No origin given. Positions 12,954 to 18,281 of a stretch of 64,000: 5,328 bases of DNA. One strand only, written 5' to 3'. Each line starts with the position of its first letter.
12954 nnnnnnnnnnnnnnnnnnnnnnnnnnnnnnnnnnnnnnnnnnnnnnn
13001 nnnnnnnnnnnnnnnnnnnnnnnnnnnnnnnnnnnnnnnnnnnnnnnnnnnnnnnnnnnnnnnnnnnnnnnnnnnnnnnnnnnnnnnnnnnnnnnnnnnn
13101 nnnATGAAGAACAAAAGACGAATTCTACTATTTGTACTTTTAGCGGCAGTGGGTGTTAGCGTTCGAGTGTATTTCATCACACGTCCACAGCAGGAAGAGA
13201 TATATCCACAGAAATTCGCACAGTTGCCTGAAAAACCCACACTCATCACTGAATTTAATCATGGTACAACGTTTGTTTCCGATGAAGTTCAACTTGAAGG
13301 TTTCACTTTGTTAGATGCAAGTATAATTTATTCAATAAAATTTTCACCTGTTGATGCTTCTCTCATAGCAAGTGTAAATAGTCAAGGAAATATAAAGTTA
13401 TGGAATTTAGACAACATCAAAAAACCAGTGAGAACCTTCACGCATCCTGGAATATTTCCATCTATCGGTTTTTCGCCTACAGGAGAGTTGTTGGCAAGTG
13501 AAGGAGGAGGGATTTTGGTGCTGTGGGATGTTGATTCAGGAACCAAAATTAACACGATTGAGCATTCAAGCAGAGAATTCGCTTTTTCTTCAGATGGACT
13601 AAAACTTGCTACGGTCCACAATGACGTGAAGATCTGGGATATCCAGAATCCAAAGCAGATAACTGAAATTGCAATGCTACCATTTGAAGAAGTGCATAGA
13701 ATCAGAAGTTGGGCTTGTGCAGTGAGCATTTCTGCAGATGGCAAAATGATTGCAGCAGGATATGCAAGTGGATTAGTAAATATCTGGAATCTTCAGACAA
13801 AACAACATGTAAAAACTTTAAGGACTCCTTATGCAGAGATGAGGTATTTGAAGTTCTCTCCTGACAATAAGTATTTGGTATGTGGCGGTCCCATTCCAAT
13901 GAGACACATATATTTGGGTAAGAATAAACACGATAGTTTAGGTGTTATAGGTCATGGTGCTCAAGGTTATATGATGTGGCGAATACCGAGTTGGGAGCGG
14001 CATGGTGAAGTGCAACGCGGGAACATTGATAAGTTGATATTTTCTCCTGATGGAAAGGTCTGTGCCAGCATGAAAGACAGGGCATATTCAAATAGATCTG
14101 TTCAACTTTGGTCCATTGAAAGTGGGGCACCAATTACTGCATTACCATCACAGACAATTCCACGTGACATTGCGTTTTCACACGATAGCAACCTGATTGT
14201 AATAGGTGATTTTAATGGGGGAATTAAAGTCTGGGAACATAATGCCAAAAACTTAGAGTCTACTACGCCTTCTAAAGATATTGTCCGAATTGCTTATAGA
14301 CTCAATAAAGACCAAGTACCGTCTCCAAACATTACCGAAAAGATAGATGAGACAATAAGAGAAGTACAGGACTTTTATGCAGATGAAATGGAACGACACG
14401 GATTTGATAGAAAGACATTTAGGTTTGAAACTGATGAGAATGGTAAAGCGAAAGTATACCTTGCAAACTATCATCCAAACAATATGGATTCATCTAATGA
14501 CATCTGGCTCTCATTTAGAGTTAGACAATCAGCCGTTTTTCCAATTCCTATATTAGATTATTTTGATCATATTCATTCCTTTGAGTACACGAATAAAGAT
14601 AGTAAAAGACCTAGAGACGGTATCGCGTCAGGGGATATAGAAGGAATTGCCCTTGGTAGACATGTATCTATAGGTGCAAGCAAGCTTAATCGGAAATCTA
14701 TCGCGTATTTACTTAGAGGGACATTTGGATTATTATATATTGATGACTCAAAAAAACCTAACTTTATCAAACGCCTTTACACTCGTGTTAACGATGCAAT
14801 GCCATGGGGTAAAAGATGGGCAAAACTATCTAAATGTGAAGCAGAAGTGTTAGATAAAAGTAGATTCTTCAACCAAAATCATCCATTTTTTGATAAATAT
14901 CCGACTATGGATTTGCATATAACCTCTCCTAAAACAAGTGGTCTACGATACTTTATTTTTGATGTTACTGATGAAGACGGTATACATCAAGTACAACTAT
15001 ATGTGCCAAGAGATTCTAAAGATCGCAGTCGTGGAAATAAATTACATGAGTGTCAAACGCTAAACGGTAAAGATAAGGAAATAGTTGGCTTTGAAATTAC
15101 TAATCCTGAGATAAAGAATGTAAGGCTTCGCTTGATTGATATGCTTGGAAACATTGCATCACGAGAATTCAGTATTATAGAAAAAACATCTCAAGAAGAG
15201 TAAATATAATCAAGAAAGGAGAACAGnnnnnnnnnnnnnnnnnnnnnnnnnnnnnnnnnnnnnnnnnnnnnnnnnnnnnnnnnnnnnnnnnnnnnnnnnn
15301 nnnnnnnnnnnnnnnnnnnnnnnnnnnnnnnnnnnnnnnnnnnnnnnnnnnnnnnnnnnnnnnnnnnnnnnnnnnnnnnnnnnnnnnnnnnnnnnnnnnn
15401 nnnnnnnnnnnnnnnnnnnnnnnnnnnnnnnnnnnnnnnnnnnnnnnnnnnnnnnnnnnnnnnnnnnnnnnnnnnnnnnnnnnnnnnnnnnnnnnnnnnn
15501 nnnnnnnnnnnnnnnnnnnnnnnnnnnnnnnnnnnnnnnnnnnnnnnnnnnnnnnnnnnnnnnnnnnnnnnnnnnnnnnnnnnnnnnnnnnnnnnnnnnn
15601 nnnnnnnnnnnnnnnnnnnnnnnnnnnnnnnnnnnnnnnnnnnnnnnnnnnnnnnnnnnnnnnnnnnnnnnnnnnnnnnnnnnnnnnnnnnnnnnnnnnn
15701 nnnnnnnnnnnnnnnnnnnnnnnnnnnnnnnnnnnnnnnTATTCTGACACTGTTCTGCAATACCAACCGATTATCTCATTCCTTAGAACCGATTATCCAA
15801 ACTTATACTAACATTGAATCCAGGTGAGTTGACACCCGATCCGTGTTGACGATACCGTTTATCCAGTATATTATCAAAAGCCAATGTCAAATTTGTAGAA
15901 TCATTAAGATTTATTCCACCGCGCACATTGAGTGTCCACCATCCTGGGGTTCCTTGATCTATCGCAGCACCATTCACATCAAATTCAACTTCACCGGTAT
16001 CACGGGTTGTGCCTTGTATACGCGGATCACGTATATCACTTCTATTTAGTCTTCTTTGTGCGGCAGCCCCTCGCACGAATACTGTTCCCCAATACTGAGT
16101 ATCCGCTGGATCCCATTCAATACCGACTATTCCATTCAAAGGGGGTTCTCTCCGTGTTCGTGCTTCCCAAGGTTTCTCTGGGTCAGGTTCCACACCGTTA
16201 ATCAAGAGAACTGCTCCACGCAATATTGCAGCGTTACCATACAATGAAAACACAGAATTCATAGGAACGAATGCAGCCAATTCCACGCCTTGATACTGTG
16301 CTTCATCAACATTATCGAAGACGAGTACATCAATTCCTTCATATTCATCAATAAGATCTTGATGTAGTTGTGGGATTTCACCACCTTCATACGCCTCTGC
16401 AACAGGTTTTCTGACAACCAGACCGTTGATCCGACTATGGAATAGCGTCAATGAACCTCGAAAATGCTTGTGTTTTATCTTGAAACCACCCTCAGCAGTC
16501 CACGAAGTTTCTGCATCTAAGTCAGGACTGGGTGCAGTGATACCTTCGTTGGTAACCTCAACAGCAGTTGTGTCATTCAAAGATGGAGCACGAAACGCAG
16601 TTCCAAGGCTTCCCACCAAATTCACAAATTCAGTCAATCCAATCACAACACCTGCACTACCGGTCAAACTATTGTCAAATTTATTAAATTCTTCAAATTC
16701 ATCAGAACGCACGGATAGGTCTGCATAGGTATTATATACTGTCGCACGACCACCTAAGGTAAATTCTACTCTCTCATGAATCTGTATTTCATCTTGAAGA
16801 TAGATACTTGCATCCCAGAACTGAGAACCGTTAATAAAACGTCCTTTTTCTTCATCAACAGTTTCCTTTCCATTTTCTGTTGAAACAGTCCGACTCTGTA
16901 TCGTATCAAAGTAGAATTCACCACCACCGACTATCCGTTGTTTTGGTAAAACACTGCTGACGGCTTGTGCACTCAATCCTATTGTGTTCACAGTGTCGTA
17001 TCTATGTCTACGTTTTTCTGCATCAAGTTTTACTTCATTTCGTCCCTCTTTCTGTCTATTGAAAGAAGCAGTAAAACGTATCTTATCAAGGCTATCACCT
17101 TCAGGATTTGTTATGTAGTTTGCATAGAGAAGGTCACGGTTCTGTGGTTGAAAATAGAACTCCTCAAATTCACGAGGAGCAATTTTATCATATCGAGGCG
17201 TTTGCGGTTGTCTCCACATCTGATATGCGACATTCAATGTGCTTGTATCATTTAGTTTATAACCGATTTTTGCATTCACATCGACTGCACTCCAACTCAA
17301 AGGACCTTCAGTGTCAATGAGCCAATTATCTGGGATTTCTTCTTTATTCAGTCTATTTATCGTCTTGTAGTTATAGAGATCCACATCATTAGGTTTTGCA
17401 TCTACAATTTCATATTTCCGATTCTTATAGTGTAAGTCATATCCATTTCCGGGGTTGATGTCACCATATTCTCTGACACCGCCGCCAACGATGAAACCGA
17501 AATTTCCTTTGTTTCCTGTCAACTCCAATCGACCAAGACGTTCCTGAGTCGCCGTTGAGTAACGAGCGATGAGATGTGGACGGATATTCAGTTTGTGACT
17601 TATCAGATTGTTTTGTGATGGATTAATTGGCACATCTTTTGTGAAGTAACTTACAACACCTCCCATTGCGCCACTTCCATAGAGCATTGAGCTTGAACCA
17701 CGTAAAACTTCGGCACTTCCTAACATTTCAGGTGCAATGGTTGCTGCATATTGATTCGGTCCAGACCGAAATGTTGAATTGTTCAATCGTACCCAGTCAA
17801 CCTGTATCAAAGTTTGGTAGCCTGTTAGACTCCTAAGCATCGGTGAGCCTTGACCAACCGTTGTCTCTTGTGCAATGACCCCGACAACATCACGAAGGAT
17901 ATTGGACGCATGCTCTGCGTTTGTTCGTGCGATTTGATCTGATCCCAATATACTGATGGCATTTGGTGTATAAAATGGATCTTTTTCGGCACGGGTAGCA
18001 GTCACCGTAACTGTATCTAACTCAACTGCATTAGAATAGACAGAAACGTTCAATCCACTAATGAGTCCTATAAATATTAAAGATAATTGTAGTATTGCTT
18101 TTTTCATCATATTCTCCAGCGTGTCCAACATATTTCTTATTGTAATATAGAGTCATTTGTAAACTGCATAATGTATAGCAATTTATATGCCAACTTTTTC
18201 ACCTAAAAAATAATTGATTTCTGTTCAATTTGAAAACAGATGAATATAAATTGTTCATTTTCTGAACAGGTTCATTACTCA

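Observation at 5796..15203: Tandem array of five membrane-anchored beta-propeller paralogues in two architectures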

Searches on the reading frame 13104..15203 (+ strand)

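Call 5: search_protein_families(library=pfam, proteins=[window:13104-15203:+], max_evalue=0.1)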
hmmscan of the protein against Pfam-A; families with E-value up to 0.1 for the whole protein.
window:13104-15203:+ (699 aa): 37 families (the best 25 are shown)
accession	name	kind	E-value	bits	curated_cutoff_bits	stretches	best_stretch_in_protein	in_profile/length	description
PF25174.1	Beta-prop_THOC3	-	1.4e-30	106.6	305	2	75-261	49-231/272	THOC3 beta-propeller domain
PF24814.1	WD40_Prp19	-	2.5e-21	76.4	320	2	77-198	96-224/281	Prp19 WD40 domain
PF25173.1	Beta-prop_WDR3_1st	-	6.6e-21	75.3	154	2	170-262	6-90/184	WDR3 first beta-propeller domain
PF24807.1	WD40_CDC20-Fz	-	5.9e-19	68.9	200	2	117-269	53-204/292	CDC20/Fizzy WD40 domain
PF00400.38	WD40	-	8.1e-19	67.7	27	1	354-377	15-38/39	WD domain, G-beta repeat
PF23414.1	Beta-prop_EML_2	-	1.8e-18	67.3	90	3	173-271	20-109/266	Echinoderm microtubule-associated protein second beta-propeller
PF24817.1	WD40_WDHD1_1st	-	4.3e-16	59.4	109.9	2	120-259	133-281/291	WDHD1 first WD40 domain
PF25175.1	Beta-prop_WDR5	-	1.2e-15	58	250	2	73-260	11-196/296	WDR5 beta-propeller domain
PF25172.1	Beta-prop_WDR3_2nd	-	4.8e-12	46.1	140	2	157-262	3-99/293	WDR3 second beta-propeller domain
PF24805.1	EIF3I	-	1.9e-11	44.1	200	1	84-260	21-205/324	EIF3I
PF24796.1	WDR55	-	6.8e-11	42.2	200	1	148-260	48-154/296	WDR55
PF23393.2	Beta-prop_WDR90_POC16_2nd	-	2.5e-10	40.4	60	1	167-260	8-95/291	WDR90/POC16, second beta-propeller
PF24780.1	WD40_MABP1-WDR62_1st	-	9.8e-10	38.7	496.3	1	204-262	41-101/328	MABP1/WDR62 first WD40 domain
PF25168.1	Beta-prop_WDR36-Utp21_2nd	-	1.3e-09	38.3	84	1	166-240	76-151/335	WDR36/Utp21 second beta-propeller domain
PF12894.13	ANAPC4_WD40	-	2.3e-09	37.8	22.9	0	207-249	44-86/91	Anaphase-promoting complex subunit 4 WD40 domain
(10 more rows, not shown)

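Call 6: search_protein_families(library=ncbifam, proteins=[window:13104-15203:+], max_evalue=0.1)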
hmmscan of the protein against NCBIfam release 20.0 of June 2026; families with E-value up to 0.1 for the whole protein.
window:13104-15203:+ (699 aa): 1 family
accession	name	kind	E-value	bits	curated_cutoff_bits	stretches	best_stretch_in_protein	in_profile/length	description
NF052340.1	hydrazine_beta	equivalog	0.00083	18.5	560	0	199-258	114-176/372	hydrazine synthase subunit beta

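Call 34: search_protein_families(library=padloc, proteins=[window:13104-15203:+], max_evalue=0.001)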
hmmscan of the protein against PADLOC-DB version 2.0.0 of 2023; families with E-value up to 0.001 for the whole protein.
window:13104-15203:+ (699 aa): 0 families

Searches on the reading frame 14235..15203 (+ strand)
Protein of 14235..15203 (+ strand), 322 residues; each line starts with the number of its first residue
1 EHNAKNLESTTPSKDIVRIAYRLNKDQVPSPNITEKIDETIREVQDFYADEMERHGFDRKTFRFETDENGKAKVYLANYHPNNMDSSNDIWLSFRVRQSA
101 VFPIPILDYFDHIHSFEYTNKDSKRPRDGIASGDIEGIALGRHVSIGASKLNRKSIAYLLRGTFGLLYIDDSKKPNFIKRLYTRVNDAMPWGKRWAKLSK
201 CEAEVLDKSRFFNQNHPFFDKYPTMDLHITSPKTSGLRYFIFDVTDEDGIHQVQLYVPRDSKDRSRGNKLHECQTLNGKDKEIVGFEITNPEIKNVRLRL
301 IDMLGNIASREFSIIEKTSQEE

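Call 8: search_protein_families(library=pfam, proteins=[window:14235-15203:+], max_evalue=10)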
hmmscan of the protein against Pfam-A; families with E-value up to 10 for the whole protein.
window:14235-15203:+ (322 aa): 1 family
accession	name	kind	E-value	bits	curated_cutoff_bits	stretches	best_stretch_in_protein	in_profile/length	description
PF12044.14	Metallopep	-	6.7e-05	22.1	27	1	33-75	127-169/427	Putative peptidase family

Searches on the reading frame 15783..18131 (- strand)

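Call 33: search_protein_families(library=pfam, proteins=[window:15783-18131:-], max_evalue=0.00001)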
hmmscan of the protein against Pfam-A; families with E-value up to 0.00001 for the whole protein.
window:15783-18131:- (782 aa): 2 families
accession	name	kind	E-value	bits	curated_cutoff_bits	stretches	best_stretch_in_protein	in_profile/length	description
PF00593.30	TonB_dep_Rec_b-barrel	-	1.6e-34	121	27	1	294-755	12-436/436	TonB dependent receptor-like, beta-barrel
PF07715.20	Plug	-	2e-17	64.1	23.9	1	55-159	5-107/107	TonB-dependent Receptor Plug Domain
